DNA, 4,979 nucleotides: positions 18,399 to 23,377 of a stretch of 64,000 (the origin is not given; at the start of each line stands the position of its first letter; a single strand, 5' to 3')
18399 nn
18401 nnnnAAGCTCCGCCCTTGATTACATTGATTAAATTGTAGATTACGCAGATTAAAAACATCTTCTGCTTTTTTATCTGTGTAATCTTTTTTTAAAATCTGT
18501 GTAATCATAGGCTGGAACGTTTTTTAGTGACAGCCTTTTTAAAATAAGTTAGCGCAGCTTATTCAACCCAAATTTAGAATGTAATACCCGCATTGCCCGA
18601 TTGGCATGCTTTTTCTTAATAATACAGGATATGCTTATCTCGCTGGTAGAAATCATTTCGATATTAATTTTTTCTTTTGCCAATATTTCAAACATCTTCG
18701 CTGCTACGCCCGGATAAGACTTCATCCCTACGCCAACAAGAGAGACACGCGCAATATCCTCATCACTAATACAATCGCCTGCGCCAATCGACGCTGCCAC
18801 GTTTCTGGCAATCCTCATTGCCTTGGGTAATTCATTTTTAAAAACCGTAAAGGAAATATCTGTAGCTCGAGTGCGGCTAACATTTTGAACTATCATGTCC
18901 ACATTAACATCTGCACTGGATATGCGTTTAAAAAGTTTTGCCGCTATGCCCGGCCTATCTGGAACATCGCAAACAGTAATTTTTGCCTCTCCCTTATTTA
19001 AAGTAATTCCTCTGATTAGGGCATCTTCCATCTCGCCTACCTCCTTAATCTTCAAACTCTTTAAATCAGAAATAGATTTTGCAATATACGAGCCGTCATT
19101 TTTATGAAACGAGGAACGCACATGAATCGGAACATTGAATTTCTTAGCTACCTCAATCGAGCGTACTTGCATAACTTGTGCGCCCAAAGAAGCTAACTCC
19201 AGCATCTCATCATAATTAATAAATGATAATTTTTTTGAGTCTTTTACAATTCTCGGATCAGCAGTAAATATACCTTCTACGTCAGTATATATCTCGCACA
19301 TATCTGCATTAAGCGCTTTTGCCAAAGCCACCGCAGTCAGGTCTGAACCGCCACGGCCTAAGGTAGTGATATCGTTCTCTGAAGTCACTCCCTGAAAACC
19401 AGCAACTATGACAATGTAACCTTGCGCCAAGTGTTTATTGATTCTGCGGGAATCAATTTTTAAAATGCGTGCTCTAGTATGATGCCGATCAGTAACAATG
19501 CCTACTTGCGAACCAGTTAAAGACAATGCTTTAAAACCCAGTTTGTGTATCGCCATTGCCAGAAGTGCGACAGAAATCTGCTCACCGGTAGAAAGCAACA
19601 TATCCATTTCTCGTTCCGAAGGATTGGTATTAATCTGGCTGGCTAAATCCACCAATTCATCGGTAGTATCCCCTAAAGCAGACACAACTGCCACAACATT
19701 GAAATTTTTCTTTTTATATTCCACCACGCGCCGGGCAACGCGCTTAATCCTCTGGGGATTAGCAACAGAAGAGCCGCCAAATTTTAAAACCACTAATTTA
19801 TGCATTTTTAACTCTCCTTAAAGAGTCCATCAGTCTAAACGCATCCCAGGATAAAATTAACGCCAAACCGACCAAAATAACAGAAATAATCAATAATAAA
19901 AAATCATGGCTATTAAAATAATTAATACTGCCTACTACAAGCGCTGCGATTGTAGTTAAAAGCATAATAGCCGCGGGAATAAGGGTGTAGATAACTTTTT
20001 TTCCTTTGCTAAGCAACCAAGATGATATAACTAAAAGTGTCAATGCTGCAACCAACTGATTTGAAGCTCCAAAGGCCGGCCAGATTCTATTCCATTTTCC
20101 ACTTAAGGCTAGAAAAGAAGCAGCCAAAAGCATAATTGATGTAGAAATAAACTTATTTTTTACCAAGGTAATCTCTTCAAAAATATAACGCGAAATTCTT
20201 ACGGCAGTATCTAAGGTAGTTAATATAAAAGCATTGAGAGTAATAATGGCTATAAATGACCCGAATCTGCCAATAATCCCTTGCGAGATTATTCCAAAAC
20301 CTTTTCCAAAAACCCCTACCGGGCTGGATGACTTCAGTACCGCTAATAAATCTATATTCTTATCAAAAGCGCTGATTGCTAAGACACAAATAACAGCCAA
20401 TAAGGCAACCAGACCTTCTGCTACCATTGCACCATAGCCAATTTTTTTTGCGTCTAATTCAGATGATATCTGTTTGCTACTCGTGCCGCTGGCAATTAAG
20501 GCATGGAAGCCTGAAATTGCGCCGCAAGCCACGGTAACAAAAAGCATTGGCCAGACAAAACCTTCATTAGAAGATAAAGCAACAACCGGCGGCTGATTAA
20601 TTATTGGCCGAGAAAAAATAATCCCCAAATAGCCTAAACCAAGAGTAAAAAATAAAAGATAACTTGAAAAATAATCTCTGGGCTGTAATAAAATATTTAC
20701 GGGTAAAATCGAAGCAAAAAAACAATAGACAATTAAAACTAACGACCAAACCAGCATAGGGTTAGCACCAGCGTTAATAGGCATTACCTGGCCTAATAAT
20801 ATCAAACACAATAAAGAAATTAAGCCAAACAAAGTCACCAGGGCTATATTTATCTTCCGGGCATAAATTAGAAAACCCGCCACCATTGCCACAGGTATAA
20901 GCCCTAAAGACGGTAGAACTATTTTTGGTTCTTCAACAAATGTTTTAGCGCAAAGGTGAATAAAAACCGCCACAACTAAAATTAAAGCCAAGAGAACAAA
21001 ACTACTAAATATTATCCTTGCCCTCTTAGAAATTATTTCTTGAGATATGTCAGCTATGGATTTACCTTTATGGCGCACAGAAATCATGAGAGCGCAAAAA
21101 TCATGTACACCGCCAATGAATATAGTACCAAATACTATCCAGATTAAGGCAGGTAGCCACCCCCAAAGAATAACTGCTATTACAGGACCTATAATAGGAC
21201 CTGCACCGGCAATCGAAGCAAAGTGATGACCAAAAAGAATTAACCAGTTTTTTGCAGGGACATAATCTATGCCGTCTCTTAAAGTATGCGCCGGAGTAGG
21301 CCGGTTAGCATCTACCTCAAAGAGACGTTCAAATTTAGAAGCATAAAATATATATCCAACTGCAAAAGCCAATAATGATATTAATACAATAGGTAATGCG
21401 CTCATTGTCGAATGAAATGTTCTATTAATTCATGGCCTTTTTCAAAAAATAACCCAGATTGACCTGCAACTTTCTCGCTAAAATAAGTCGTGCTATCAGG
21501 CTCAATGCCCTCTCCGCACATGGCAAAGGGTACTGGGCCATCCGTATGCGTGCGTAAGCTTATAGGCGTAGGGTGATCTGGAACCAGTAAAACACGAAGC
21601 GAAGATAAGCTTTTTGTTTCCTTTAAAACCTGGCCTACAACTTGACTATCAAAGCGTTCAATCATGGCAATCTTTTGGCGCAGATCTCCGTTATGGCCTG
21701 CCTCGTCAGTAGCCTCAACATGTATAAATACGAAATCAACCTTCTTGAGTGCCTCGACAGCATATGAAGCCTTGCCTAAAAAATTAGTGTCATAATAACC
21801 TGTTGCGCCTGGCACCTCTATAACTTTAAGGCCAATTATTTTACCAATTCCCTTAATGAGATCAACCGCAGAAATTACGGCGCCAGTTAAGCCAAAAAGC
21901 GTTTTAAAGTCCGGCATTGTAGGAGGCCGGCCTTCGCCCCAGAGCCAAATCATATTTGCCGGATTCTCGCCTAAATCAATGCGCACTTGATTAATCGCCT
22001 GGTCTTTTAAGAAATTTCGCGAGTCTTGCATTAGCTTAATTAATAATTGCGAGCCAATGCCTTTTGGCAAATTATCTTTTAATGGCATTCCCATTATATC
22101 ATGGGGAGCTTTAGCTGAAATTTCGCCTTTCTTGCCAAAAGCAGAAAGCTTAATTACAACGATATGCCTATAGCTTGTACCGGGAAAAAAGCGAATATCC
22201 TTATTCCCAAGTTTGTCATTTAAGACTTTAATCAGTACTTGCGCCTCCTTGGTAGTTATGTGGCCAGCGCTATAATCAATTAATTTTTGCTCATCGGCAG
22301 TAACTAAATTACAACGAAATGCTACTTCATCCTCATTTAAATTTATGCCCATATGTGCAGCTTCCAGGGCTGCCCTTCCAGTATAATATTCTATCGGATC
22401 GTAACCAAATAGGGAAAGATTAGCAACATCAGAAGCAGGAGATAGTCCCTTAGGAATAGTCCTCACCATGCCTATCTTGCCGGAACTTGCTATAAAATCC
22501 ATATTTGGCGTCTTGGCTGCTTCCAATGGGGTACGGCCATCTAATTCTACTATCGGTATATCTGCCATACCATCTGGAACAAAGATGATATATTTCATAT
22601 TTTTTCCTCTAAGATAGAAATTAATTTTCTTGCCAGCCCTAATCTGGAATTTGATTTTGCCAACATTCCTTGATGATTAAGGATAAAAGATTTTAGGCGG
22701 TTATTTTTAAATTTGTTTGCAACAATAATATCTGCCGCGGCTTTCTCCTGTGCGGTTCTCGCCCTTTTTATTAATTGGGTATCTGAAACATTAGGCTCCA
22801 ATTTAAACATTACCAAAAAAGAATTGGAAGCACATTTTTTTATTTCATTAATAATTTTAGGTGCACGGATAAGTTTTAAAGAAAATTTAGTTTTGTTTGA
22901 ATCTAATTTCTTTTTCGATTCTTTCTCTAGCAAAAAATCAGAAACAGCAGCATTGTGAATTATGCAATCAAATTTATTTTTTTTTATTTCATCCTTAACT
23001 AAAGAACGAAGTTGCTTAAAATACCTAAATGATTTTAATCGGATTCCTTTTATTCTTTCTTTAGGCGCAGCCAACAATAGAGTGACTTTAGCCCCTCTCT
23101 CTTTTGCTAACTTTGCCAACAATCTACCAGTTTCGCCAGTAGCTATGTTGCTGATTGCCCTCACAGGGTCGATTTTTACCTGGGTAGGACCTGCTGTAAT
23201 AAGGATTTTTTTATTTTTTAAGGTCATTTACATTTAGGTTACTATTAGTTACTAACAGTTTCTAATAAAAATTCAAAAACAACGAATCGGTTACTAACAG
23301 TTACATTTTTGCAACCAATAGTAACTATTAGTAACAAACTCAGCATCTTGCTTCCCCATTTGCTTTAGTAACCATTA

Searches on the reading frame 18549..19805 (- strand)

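Call 55: search_protein_families(library=pfam, proteins=[window:18549-19805:-], max_evalue=0.00001)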
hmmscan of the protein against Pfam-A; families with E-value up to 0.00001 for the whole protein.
window:18549-19805:- (418 aa): 4 families
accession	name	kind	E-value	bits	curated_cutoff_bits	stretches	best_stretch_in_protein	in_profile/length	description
PF00696.33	AA_kinase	-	1.5e-55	189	24.9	1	3-231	1-234/234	Amino acid kinase family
PF22468.2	ACT_9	-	2.1e-38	130.3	27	2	354-412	1-61/61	ACT domain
PF13840.12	ACT_7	-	5.2e-21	74.7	27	1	347-410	2-65/65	ACT domain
PF01842.31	ACT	-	1.1e-16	60.7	27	1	278-335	4-63/66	ACT domain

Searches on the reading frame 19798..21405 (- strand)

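Call 55: search_protein_families(library=pfam, proteins=[window:19798-21405:-], max_evalue=0.00001)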
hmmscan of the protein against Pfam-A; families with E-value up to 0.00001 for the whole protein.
window:19798-21405:- (535 aa): 1 family
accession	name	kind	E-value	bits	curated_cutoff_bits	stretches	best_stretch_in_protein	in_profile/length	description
PF02554.20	CstA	-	1.8e-136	456.6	27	2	3-345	2-355/560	Carbon starvation protein CstA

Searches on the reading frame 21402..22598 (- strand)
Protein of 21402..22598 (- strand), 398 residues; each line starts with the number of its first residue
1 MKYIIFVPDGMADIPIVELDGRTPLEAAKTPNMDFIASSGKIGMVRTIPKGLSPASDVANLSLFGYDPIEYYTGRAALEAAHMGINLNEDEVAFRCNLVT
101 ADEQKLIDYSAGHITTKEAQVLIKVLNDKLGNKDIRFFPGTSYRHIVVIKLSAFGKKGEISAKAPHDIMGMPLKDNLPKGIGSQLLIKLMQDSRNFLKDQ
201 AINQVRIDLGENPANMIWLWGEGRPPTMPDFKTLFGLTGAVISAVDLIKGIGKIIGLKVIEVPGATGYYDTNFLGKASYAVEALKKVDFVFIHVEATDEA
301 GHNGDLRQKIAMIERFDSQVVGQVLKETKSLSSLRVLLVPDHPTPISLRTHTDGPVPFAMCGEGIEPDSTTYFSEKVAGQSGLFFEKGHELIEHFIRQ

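Call 55: search_protein_families(library=pfam, proteins=[window:21402-22598:-], max_evalue=0.00001)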
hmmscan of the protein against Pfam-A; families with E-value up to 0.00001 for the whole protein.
window:21402-22598:- (398 aa): 2 families
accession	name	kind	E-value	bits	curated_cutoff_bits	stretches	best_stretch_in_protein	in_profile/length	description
PF10143.14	PhosphMutase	-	3.9e-54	183.5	21.5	1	37-203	1-170/170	2,3-bisphosphoglycerate-independent phosphoglycerate mutase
PF01676.23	Metalloenzyme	-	1.1e-43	150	24.3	1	1-371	1-228/252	Metalloenzyme superfamily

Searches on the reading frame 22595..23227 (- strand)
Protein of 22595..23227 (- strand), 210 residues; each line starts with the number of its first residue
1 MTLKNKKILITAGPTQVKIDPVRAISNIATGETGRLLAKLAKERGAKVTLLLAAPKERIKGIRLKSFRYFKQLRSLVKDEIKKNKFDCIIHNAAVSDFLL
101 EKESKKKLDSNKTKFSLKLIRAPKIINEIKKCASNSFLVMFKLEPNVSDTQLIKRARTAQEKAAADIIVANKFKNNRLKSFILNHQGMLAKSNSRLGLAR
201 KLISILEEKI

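Call 58: search_protein_families(library=pfam, proteins=[window:22595-23227:-], max_evalue=0.00001)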
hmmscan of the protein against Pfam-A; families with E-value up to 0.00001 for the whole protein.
window:22595-23227:- (210 aa): 1 family
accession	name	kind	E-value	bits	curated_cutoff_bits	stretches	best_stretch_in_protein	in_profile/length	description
PF04127.22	DFP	-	1.1e-39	136.6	22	1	3-176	1-172/186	DNA/pantothenate metabolism flavoprotein C-terminal domain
